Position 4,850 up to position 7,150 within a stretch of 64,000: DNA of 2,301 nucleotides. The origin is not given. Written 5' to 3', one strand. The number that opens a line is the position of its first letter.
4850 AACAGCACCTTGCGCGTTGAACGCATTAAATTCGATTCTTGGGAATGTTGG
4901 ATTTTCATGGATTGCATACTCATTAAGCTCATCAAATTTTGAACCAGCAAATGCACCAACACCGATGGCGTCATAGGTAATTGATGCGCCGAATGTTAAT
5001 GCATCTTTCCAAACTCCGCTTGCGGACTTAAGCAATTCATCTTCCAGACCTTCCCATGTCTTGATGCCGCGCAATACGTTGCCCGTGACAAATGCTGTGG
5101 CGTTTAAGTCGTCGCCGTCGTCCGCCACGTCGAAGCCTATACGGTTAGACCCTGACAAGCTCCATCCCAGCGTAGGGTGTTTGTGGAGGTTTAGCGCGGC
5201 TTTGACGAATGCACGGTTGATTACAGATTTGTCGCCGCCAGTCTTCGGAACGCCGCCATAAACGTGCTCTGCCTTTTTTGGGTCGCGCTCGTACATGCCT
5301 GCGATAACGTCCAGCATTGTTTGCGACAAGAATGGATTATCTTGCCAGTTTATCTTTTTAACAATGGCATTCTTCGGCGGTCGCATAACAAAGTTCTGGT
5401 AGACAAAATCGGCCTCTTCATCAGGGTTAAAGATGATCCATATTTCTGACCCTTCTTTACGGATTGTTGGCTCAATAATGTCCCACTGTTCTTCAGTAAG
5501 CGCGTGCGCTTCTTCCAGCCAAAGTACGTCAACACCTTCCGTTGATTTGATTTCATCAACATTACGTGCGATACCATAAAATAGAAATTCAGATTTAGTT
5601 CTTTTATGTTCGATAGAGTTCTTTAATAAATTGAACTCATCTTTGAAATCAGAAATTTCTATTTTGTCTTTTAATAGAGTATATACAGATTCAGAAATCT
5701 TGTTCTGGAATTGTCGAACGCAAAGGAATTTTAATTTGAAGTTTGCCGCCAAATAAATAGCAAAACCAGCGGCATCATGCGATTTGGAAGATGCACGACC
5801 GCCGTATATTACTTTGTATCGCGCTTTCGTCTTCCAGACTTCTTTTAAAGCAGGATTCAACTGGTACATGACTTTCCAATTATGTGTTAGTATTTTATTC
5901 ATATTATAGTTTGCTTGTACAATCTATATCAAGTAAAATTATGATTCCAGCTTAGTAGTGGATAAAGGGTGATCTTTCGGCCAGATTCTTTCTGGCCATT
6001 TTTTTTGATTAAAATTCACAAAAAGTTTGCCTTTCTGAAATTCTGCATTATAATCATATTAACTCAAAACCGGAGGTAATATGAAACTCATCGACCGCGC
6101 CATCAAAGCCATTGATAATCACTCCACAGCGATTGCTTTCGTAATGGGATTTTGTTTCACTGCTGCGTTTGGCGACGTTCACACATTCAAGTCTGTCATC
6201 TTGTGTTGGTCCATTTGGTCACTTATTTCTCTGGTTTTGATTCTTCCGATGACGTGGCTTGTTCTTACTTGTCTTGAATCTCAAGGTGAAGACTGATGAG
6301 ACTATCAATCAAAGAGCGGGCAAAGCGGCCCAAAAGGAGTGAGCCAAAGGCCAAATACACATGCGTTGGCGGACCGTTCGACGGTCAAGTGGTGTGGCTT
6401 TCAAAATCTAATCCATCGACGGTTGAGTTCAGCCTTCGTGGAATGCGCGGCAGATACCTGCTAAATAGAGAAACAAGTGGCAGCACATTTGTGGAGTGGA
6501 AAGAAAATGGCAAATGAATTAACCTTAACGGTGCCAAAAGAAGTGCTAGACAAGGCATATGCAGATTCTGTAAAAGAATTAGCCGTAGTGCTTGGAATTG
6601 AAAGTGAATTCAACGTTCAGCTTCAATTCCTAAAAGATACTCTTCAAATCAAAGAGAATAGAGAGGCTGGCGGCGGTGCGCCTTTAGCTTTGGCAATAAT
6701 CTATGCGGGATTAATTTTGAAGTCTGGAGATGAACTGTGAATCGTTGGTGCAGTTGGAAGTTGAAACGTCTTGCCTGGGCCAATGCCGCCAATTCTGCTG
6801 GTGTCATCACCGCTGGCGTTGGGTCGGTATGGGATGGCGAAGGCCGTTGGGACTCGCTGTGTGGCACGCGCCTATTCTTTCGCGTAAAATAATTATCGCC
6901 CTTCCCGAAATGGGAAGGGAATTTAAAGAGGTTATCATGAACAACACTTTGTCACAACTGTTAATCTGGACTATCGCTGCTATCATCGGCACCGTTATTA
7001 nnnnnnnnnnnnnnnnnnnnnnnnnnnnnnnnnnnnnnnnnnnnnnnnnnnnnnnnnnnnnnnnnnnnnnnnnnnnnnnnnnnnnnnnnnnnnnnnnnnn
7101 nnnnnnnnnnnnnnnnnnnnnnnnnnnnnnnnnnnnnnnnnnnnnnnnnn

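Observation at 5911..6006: Promoter plus terminator bracketing about 60 nt: candidate small RNA or attenuator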

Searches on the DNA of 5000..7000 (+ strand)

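Call 4: search_dna_similar(query=window:5700-6400:+, collection=phages, mode=distant, max_rows=40)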
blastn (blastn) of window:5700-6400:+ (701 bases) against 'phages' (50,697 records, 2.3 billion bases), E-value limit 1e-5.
Records with a match: 49; places in all: 58; records where one place covers at least 80% of the query: 20.
Best place of each record, by identity: 95-99% 17; 90-95% 12; 60-80% 20.
By first word of the organism name: Escherichia 27; Serratia 9; Pantoea 3; Pseudomonas 3; Shigella 1; Wifcevirus 1; Aeromonas 1; Erwinia 1; Vibrio 1; Burkholderia 1; and 1 more.
By host as written in the record: Escherichia coli 13; Serratia marcescens 7; - 5; Escherichia coli O157:H7 5; Escherichia sp. 3; Panteoa sp. Environmental Isolate 2; Escherichia coli STEC O157 1; Shigella flexneri 1; and 12 more.
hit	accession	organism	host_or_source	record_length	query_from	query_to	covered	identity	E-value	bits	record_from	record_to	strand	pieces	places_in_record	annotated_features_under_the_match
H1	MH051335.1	Escherichia phage vB_EcoM-Ro157lw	Escherichia coli STEC O157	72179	1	701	100%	97.6%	0e+0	1183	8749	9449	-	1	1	hypothetical protein | terminase large subunit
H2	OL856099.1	Shigella phage CWP003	Shigella flexneri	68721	1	701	100%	97.6%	0e+0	1183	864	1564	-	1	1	terminase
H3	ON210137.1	Escherichia phage EC150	Escherichia coli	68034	1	701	100%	96.9%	0e+0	1160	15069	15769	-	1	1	hypothetical protein | terminase large subunit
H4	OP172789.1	Escherichia phage ECO71P1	Shigella flexneri DO71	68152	1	701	100%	95.7%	0e+0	1124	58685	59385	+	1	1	hypothetical protein | terminase large subunit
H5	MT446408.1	Escherichia virus TH35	Escherichia coli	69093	1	701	99%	96.3%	0e+0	1138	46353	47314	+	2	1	record has no annotation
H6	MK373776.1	Escherichia phage vB_EcoM_WFH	-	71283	1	701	100%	95.6%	0e+0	1122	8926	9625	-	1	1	hypothetical protein (x2) | terminase large subunit | terminator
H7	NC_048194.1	Escherichia phage vB_EcoM_WFH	-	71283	1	701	100%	95.6%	0e+0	1122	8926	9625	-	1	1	hypothetical protein (x2) | terminase large subunit | terminator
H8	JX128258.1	Escherichia phage ECML-117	Escherichia coli O157:H7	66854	1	701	99%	96.1%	9e-177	1132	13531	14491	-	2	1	hypothetical protein (x3) | phage terminase large subunit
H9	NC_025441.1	Escherichia phage ECML-117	Escherichia coli O157:H7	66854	1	701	99%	96.1%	9e-177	1132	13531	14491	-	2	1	hypothetical protein (x3) | terminase large subunit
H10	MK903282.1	Escherichia phage Mansfield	Escherichia coli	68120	1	701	99%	95.7%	5e-174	1118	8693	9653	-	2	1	hypothetical protein (x3) | terminase large subunit | ribosome_binding_site (x4)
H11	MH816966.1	Escherichia phage FEC19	Escherichia coli O157:H7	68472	1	701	100%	94.9%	0e+0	1099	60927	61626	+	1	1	hypothetical protein (x2) | terminase large subunit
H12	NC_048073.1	Escherichia phage FEC19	Escherichia coli O157:H7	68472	1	701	100%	94.9%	0e+0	1099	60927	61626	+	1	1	hypothetical protein (x2) | terminase large subunit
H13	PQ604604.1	Escherichia phage ECP_WGS_SA1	Escherichia coli SA02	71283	1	701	100%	94.6%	0e+0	1096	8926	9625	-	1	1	record has no annotation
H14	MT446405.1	Escherichia virus TH32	Escherichia coli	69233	1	701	99%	95.1%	8e-159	1100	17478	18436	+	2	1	record has no annotation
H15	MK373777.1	Escherichia phage vB_EcoM_WFC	Escherichia coli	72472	1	689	98%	94.6%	0e+0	1073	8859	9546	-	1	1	hypothetical protein (x2) | putative terminase large subunit | terminator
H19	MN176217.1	Escherichia phage vB_Eco4M-7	Escherichia sp.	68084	1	689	97%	95.2%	5e-155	1083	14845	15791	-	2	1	hypothetical protein (x3) | terminase large subunit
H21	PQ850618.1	Escherichia phage ManiWeber_Bas99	Escherichia coli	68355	171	701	76%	95.3%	0e+0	840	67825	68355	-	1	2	hypothetical protein (x2)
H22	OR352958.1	Escherichia phage AV128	Escherichia coli ESBL120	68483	170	701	76%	94.4%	0e+0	822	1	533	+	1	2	hypothetical protein (x2) | terminase large subunit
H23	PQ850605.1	Escherichia phage HansTraber_Bas100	Escherichia coli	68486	171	701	75%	93.7%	8e-159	798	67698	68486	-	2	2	hypothetical protein (x3)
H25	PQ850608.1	Escherichia phage HermannAdler_Bas98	Escherichia coli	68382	171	689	74%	93.8%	0e+0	789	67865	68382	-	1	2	hypothetical protein (x2)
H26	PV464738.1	Escherichia phage RCIP0319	Escherichia coli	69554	204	701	71%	97.4%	0e+0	835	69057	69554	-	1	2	hypothetical protein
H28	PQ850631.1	Escherichia phage VerenaGrendelmeier_Bas101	Escherichia coli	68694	171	689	73%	93.4%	2e-152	772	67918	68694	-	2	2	hypothetical protein (x3)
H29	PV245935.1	Escherichia phage kaset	Escherichia coli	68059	204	701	71%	94.2%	0e+0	766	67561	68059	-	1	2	hypothetical protein (x2)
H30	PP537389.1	Pantoea phage PA1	Pantoea ananatis ZJU1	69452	1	241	34%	74.3%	2e-34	152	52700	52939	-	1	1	record has no annotation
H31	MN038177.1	Pantoea phage Kyle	Panteoa sp. Environmental Isolate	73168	1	170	24%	76.7%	2e-26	125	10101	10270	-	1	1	21: terminase large subunit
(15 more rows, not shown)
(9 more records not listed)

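Call 5: search_rna_families(source=window, start=5000, end=7000, threshold=evalue, max_evalue=10)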
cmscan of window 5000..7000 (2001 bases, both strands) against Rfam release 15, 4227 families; matches with E-value up to 10: 8.
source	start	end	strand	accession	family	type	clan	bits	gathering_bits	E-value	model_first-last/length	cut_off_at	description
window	5584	5744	+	RF04205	MIR2606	Gene; miRNA;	-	23.9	139.7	1.3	1-165/165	no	MIR2606 microRNA precursor family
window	5864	5989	+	RF01821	RsaH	Gene; sRNA;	-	22.5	50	0.97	1-123/123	no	RNA Staph. aureus H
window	5951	6004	+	RF00057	RyhB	Gene; sRNA;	-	19.6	55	1.6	1-67/67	no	RyhB RNA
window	5987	6044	-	RF02925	6A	Gene; sRNA;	-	17.6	41.2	6.5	1-52/52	no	6A RNA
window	5549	5650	-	RF00360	snoZ107_R87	Gene; snRNA; snoRNA; CD-box;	-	15.5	50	7.3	1-117/117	no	Small nucleolar RNA Z107/R87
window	6011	6059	-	RF02480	GlsR14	Gene; snRNA; snoRNA; CD-box;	-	12.6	90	9.4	1-68/68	no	Small nucleolar RNA GlsR14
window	6399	6449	-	RF01497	ALIL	Cis-reg;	-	11.3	50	6.9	1-117/117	no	ALIL pseudoknot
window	5819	5974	+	RF01894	PCA3_2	Gene; lncRNA;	-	10.9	100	2.9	1-409/409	no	Prostate cancer antigen RNA 3 conserved region 2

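Call 7: get_annotated_region(hit=H6, flank=1500)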
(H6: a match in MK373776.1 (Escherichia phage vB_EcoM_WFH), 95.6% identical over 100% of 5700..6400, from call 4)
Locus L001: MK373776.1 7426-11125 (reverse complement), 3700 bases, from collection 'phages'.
description: Escherichia phage vB_EcoM_WFH, complete genome.
organism: Escherichia phage vB_EcoM_WFH (NCBI taxid 2508192)
taxonomy: Viruses; Duplodnaviria; Heunggongvirae; Uroviricota; Caudoviricetes; Wifcevirus; Wifcevirus WFH
host: -; source: -; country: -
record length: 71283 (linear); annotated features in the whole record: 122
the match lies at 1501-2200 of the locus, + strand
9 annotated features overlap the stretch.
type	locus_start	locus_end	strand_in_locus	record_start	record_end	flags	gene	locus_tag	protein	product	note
CDS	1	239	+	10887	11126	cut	-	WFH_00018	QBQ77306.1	hypothetical protein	-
CDS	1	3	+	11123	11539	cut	-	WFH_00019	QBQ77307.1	hypothetical protein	-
CDS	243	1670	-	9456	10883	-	-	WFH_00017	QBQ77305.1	terminase large subunit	phage terminase, large subunit, PBSX family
regulatory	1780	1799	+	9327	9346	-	-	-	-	terminator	-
CDS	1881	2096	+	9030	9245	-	-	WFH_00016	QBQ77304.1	hypothetical protein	-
CDS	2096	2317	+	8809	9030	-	-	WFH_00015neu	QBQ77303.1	hypothetical protein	-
CDS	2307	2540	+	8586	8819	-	-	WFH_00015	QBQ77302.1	hypothetical protein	-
CDS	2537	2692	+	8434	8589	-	-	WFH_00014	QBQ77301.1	hypothetical protein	-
CDS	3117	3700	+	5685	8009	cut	-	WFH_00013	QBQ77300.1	hypothetical protein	-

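Call 8: get_annotated_region(hit=H10, flank=1500)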
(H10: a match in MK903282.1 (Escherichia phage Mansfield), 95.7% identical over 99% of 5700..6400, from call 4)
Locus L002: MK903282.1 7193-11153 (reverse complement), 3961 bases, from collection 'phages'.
description: Escherichia phage Mansfield, complete genome.
organism: Escherichia phage Mansfield (NCBI taxid 2591099)
taxonomy: Viruses; Duplodnaviria; Heunggongvirae; Uroviricota; Caudoviricetes; Wifcevirus
host: Escherichia coli; source: stream water; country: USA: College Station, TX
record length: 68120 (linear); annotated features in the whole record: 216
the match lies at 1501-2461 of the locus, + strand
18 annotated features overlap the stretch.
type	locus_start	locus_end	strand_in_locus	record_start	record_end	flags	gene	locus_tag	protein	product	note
CDS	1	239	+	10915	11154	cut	-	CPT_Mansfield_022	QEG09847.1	hypothetical protein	-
CDS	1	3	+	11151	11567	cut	-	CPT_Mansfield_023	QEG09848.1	hypothetical protein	-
CDS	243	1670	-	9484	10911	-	-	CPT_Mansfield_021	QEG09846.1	terminase large subunit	BLASTp similarity to Bacillus phage SPP1 terminase large subunit, SwissProt P54308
regulatory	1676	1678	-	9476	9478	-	-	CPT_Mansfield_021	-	ribosome_binding_site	CPT_Mansfield_021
regulatory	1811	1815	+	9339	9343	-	-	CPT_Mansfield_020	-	ribosome_binding_site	CPT_Mansfield_020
CDS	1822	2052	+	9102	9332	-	-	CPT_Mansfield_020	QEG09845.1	hypothetical protein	-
regulatory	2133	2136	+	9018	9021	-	-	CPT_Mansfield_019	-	ribosome_binding_site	CPT_Mansfield_019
CDS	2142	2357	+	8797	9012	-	-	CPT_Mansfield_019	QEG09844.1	hypothetical protein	-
regulatory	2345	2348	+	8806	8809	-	-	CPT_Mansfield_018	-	ribosome_binding_site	CPT_Mansfield_018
CDS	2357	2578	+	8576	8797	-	-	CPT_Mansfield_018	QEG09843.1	hypothetical protein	-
regulatory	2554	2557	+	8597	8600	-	-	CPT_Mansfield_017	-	ribosome_binding_site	CPT_Mansfield_017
CDS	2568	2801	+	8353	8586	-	-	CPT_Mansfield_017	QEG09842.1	hypothetical protein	-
regulatory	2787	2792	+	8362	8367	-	-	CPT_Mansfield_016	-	ribosome_binding_site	CPT_Mansfield_016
CDS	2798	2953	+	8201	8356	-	-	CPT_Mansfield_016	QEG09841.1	hypothetical protein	-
regulatory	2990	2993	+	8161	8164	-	-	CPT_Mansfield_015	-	ribosome_binding_site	CPT_Mansfield_015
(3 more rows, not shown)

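Call 9: get_annotated_region(hit=H15, flank=1500)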
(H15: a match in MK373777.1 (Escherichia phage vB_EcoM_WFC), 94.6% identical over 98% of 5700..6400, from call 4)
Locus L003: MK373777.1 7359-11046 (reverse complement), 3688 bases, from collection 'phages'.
description: Escherichia phage vB_EcoM_WFC, complete genome.
organism: Escherichia phage vB_EcoM_WFC (NCBI taxid 2508193)
taxonomy: Viruses; Duplodnaviria; Heunggongvirae; Uroviricota; Caudoviricetes; Wifcevirus; Wifcevirus WFC
host: Escherichia coli; source: sewage; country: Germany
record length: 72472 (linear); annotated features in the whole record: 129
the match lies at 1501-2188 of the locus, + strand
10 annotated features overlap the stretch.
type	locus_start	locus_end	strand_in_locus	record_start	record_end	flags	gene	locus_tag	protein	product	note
CDS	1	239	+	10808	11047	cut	-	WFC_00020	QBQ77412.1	hypothetical protein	similar to hypothetical protein [Escherichia phage ECML-117]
CDS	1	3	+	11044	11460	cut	-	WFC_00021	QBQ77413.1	hypothetical protein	similar to hypothetical protein [Escherichia phage ECML-117]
CDS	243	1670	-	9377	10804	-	-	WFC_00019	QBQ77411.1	putative terminase large subunit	similar to phage terminase large subunit [Escherichia phage ECML-117], partially conserved domain phage_term_2 ...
regulatory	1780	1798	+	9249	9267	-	-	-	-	terminator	putative transcriptional terminator, -14.10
CDS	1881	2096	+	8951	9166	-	-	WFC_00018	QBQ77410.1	hypothetical protein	similar to hypothetical protein [Escherichia phage ECML-117]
CDS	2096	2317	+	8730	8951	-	-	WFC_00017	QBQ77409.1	hypothetical protein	similar to hypothetical protein [Escherichia phage ECML-117]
CDS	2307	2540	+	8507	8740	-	-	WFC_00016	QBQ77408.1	hypothetical protein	similar to hypothetical protein [Escherichia phage ECML-117]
CDS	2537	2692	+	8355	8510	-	-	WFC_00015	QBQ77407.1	hypothetical protein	similar to hypothetical protein [Escherichia phage ECML-117]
CDS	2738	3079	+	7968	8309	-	-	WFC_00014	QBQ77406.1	hypothetical protein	similar to hypothetical protein [Escherichia phage ECML-117]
CDS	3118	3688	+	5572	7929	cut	-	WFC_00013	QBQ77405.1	hypothetical protein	similar to phage tail fiber protein [Escherichia phage ECML-117], conserved domain Peptidase_S74 pfam13884 Chaperone of ...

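Call 19: get_annotated_region(hit=H1, flank=300)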
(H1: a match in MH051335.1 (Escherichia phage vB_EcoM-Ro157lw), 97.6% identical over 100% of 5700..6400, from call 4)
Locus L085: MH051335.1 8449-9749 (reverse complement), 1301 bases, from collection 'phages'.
description: Escherichia phage vB_EcoM-Ro157lw, complete genome.
organism: Escherichia phage vB_EcoM-Ro157lw (NCBI taxid 2144177)
taxonomy: Viruses; Duplodnaviria; Heunggongvirae; Uroviricota; Caudoviricetes; Wifcevirus
host: Escherichia coli STEC O157; source: liquid non-fecal compost; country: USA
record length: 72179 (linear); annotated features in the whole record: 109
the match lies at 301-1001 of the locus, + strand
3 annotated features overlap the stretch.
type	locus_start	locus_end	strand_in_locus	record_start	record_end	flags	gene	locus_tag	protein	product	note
CDS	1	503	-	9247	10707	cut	-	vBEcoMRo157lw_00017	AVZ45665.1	terminase large subunit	-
CDS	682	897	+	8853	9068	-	-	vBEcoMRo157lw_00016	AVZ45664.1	hypothetical protein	-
CDS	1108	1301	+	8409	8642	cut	-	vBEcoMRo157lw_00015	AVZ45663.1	hypothetical protein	-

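Call 20: get_annotated_region(hit=H2, flank=300)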
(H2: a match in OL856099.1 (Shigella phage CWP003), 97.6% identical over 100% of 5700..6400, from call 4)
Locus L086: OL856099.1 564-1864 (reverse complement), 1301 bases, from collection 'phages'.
description: Shigella phage CWP003, complete genome.
organism: Shigella phage CWP003 (NCBI taxid 2909140)
taxonomy: Viruses; Duplodnaviria; Heunggongvirae; Uroviricota; Caudoviricetes; Wifcevirus
host: Shigella flexneri; source: activated sludge; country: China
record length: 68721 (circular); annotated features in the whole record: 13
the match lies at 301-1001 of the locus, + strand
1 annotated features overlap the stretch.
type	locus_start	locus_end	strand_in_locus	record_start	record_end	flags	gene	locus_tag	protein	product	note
CDS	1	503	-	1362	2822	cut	-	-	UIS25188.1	terminase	large subunit gp2(DNA-packaging protein G2P) (Gene product 2) (gp2)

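Call 21: get_annotated_region(hit=H3, flank=300)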
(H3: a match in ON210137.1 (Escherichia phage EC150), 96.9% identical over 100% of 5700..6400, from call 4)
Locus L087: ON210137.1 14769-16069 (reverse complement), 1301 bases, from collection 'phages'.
description: Escherichia phage EC150, complete genome.
organism: Escherichia phage EC150 (NCBI taxid 2936907)
taxonomy: Viruses; Duplodnaviria; Heunggongvirae; Uroviricota; Caudoviricetes; Wifcevirus
host: Escherichia coli; source: cow manure; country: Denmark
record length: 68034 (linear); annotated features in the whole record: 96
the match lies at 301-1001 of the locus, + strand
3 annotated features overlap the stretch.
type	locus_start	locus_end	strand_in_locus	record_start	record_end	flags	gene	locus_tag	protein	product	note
CDS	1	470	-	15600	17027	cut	-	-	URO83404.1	terminase large subunit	-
CDS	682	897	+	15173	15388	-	-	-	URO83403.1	hypothetical protein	-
CDS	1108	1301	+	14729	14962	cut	-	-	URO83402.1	hypothetical protein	-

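Call 22: get_annotated_region(hit=H4, flank=300)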
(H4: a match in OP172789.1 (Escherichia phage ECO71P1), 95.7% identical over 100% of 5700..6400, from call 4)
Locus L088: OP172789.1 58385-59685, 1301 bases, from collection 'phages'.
description: Escherichia phage ECO71P1, complete genome.
organism: Escherichia phage ECO71P1 (NCBI taxid 2968662)
taxonomy: Viruses; Duplodnaviria; Heunggongvirae; Uroviricota; Caudoviricetes; Wifcevirus
host: Shigella flexneri DO71; source: municipal sewage; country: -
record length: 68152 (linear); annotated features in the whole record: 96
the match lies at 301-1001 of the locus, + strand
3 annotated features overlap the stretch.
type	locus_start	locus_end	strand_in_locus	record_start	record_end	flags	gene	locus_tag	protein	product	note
CDS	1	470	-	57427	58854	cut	-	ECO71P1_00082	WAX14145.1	terminase large subunit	terminase, large subunit gp2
CDS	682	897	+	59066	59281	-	-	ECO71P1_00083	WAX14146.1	hypothetical protein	-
CDS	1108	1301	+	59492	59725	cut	-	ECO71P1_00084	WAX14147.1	hypothetical protein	-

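Call 23: get_annotated_region(hit=H5, flank=300)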
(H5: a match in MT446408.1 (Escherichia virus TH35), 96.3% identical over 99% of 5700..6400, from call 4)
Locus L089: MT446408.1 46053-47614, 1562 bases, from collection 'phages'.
description: UNVERIFIED: Escherichia virus TH35, complete genome.
organism: Escherichia virus TH35 (NCBI taxid 2736325)
taxonomy: Viruses; Duplodnaviria; Heunggongvirae; Uroviricota; Caudoviricetes; Wifcevirus
host: Escherichia coli; source: raw sewage; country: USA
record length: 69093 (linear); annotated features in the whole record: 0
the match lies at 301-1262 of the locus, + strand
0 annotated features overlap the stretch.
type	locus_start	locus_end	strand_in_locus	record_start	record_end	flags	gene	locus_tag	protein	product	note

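Call 24: get_annotated_region(hit=H14, flank=300)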
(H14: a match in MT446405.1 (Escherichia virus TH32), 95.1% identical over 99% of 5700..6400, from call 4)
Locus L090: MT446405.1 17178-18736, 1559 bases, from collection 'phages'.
description: UNVERIFIED: Escherichia virus TH32, complete genome.
organism: Escherichia virus TH32 (NCBI taxid 2736322)
taxonomy: Viruses; Duplodnaviria; Heunggongvirae; Uroviricota; Caudoviricetes; Wifcevirus
host: Escherichia coli; source: raw sewage; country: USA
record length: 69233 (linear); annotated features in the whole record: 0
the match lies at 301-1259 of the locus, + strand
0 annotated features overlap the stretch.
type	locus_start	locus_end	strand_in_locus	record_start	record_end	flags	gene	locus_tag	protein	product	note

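Call 25: get_annotated_region(hit=H19, flank=300)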
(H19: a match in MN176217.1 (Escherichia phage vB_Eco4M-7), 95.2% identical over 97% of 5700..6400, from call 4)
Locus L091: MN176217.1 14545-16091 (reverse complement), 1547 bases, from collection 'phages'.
description: Escherichia phage vB_Eco4M-7, complete genome.
organism: Escherichia phage vB_Eco4M-7 (NCBI taxid 2601674)
taxonomy: Viruses; Duplodnaviria; Heunggongvirae; Uroviricota; Caudoviricetes; Wifcevirus
host: Escherichia sp.; source: sewage; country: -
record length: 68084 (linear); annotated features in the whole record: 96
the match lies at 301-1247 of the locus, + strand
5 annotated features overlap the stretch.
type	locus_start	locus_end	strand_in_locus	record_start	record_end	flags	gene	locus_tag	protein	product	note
CDS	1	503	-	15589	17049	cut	-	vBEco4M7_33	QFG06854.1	terminase large subunit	phage terminase, large subunit domain (PF04466)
CDS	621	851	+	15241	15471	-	-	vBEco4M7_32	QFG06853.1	hypothetical protein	-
CDS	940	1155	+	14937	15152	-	-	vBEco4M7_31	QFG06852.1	hypothetical protein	-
CDS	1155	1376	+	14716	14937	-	-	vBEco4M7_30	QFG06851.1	hypothetical protein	-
CDS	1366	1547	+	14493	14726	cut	-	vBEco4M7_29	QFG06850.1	hypothetical protein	-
